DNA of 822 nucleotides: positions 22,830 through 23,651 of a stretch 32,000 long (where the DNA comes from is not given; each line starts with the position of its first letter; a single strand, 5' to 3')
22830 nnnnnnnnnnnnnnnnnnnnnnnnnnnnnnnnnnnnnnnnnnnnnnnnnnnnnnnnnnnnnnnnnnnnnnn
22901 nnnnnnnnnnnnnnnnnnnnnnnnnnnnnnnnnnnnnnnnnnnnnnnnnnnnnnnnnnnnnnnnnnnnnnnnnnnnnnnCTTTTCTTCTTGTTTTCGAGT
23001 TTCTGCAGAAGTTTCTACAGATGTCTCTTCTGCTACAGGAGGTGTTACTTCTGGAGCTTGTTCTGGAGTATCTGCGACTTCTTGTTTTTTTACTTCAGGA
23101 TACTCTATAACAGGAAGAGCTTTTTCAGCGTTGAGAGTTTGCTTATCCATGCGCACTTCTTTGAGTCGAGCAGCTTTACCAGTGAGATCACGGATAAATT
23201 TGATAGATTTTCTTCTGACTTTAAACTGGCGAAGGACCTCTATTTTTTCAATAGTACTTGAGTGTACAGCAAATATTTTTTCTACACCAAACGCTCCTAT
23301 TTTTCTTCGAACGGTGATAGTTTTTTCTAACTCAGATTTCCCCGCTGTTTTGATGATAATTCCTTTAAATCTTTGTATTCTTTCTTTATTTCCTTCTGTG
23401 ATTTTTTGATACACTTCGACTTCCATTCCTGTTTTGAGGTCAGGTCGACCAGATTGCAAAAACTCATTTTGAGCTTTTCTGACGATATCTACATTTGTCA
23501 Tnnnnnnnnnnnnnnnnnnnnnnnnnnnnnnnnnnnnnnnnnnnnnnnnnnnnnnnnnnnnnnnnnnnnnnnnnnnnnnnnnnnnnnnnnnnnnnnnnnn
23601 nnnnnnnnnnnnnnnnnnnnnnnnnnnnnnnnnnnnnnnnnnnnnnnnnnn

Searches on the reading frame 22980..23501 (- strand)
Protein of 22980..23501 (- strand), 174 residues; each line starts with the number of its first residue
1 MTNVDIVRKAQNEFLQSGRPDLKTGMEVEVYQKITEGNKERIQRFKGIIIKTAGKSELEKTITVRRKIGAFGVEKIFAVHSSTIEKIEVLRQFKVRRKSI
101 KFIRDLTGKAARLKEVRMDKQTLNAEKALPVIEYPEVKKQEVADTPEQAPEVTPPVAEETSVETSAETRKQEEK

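Call 8: search_protein_families(library=pfam, max_evalue=0.001, proteins=[window:22980-23501:-])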
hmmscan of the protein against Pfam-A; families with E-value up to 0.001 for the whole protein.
seq(174 aa): 1 family
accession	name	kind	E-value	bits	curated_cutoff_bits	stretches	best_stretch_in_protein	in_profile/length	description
PF01245.26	Ribosomal_L19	-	8.2e-31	106.7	22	1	6-115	2-110/111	Ribosomal protein L19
